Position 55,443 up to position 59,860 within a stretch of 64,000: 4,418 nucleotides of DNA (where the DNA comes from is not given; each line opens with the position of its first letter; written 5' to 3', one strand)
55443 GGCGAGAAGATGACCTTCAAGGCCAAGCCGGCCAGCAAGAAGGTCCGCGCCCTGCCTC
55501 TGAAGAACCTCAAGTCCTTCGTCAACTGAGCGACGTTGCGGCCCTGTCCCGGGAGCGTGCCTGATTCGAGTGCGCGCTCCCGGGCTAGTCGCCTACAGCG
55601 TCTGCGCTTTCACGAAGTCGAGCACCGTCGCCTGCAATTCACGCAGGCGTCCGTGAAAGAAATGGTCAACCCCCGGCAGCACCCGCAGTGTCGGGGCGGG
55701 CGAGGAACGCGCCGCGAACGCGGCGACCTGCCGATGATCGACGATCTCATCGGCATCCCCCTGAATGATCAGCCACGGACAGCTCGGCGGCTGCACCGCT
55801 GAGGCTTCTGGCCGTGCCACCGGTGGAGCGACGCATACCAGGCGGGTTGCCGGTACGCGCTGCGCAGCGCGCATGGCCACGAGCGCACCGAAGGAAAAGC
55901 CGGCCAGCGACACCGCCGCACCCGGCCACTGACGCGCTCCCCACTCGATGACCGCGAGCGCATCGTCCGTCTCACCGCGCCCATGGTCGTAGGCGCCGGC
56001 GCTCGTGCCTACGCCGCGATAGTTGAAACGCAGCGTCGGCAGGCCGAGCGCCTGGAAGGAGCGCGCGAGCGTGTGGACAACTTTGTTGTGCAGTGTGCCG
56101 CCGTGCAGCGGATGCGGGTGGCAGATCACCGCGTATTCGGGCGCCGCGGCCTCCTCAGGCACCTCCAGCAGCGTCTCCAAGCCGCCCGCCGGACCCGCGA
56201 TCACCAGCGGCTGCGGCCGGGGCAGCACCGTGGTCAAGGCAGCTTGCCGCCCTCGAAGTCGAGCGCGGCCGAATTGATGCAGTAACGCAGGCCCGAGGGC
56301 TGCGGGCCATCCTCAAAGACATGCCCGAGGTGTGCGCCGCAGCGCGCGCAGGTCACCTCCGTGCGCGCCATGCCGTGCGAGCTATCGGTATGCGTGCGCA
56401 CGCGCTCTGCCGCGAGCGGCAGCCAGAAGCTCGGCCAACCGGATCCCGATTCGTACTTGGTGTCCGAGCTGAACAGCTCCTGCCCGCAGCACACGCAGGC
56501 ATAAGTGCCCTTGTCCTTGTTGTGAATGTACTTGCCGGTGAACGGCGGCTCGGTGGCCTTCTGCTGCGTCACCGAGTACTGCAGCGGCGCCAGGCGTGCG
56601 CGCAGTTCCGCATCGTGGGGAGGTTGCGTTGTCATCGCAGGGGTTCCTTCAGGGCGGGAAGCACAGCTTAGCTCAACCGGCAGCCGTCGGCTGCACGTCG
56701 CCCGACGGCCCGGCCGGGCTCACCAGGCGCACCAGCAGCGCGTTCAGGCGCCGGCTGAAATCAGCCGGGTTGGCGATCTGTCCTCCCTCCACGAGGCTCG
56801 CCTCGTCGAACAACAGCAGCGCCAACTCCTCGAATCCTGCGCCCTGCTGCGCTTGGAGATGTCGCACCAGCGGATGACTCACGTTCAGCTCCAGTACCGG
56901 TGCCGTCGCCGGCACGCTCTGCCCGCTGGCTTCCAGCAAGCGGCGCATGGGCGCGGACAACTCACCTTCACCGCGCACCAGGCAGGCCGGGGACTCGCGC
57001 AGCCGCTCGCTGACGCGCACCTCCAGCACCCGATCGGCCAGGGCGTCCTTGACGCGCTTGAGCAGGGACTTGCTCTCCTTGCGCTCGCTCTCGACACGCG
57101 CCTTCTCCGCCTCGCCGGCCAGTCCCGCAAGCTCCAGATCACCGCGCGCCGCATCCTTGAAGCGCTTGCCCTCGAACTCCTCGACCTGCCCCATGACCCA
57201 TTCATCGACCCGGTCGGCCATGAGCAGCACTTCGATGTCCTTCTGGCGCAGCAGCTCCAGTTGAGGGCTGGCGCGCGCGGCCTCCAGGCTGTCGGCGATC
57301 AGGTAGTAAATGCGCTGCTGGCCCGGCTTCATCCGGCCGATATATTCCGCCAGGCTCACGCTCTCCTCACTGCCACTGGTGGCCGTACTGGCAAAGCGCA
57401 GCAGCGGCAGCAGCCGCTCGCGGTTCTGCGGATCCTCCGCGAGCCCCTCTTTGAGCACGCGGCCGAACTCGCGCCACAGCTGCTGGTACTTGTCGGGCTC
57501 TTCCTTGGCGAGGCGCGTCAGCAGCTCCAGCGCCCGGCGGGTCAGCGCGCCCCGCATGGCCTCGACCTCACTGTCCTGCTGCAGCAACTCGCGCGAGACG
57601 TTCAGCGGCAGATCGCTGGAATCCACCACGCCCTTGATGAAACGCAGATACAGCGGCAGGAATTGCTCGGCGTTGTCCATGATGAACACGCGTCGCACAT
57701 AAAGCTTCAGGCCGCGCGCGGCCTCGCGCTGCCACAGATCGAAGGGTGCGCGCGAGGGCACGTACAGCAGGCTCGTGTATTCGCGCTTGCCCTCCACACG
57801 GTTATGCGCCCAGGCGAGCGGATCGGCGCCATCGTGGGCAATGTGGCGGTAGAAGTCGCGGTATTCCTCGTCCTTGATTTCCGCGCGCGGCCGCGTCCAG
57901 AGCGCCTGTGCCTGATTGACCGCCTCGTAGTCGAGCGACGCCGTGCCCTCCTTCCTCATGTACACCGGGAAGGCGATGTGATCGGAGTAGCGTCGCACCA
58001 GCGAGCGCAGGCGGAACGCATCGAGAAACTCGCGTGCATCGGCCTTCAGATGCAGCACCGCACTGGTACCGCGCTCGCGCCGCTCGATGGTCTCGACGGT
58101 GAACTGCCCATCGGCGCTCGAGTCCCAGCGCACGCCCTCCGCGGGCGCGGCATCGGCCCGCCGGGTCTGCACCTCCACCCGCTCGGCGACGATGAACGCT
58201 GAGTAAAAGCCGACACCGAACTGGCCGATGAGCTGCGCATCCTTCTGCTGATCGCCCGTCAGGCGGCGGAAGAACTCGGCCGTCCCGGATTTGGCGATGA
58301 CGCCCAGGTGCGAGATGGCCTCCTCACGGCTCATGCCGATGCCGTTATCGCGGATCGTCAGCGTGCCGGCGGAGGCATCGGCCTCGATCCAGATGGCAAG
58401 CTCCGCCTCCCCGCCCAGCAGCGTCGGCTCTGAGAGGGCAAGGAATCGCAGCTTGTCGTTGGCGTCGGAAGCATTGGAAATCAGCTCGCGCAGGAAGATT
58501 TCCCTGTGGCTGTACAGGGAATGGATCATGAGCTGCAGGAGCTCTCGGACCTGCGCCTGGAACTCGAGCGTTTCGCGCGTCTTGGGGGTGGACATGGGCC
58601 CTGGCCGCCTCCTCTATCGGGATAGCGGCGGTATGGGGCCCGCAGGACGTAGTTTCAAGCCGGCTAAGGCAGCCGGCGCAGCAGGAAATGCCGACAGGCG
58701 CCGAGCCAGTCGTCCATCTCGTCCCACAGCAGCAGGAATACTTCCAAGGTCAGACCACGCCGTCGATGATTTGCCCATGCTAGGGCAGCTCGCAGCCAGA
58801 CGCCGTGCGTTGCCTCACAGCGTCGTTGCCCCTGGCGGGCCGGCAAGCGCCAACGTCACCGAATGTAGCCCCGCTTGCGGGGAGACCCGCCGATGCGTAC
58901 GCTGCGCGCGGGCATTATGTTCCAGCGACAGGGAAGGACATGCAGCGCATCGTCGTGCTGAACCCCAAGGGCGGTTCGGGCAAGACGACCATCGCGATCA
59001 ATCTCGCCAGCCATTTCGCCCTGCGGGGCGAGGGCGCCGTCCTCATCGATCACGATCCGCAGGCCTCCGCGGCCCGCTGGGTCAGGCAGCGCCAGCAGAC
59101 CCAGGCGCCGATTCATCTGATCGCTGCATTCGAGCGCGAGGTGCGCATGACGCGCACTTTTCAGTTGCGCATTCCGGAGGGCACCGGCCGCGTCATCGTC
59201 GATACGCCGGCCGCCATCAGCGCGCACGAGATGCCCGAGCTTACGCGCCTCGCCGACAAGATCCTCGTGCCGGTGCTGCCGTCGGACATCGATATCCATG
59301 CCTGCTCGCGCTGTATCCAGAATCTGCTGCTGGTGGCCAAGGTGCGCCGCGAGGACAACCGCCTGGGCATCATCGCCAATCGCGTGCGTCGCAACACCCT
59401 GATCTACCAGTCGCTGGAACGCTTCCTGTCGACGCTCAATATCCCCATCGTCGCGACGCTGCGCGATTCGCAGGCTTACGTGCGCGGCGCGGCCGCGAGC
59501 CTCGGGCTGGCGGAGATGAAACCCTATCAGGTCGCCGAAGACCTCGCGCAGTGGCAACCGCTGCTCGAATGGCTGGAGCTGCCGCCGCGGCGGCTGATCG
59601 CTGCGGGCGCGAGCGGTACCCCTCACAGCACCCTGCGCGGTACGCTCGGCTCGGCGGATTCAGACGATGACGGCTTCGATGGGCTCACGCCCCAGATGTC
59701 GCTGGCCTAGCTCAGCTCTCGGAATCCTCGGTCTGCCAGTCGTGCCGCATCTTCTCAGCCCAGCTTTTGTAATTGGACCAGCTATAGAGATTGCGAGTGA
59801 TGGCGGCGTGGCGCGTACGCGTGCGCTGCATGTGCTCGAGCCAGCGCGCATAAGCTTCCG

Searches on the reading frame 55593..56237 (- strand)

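Call 54: search_protein_families(library=pfam, proteins=[window:55593-56237:-], max_evalue=0.00001)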
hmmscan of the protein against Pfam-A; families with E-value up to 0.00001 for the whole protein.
window:55593-56237:- (214 aa): 5 families
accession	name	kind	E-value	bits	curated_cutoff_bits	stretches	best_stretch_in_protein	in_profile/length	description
PF12146.15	Hydrolase_4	-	2.8e-15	56.7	27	1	44-144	10-115/239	Serine aminopeptidase, S33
PF02129.25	Peptidase_S15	-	1.6e-09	38.3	23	1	27-136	12-125/262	X-Pro dipeptidyl-peptidase (S15 family)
PF00561.26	Abhydrolase_1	-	1.1e-08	35.5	25.8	0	44-138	6-102/245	alpha/beta hydrolase fold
PF12697.13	Abhydrolase_6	-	1.2e-06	29.9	26.3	0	44-144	4-99/217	Alpha/beta hydrolase family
PF20408.4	Abhydrolase_11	-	8e-06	26.1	27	0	51-199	17-172/193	Alpha/beta hydrolase domain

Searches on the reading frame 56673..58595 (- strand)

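Call 54: search_protein_families(library=pfam, proteins=[window:56673-58595:-], max_evalue=0.00001)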
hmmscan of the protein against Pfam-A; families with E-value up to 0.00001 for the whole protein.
window:56673-58595:- (640 aa): 3 families
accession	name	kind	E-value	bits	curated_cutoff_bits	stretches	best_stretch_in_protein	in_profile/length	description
PF00183.23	HSP90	-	3.8e-126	422.5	24.4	1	220-623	76-488/518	Hsp90 protein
PF13589.12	HATPase_c_3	-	1e-08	35.8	25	1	32-170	4-119/137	Histidine kinase-, DNA gyrase B-, and HSP90-like ATPase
PF02518.31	HATPase_c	-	4.4e-06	27.5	26.4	1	35-185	10-109/111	Histidine kinase-, DNA gyrase B-, and HSP90-like ATPase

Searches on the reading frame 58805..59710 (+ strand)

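Call 54: search_protein_families(library=pfam, proteins=[window:58805-59710:+], max_evalue=0.00001)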
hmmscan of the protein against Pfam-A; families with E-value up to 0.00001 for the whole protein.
window:58805-59710:+ (301 aa): 4 families
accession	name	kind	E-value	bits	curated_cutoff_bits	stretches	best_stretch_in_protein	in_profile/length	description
PF01656.29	CbiA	-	3.8e-17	62.9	25.4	1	49-227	1-117/125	CobQ/CobB/MinD/ParA nucleotide binding domain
PF13614.12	AAA_31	-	6.8e-13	49.4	27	1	47-96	2-52/177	AAA domain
PF09140.17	MipZ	-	5.9e-07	29.5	20.7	1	48-125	2-80/262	ATPase MipZ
PF10609.15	ParA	-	6.7e-06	26.1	27.1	0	48-84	5-41/246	NUBPL iron-transfer P-loop NTPase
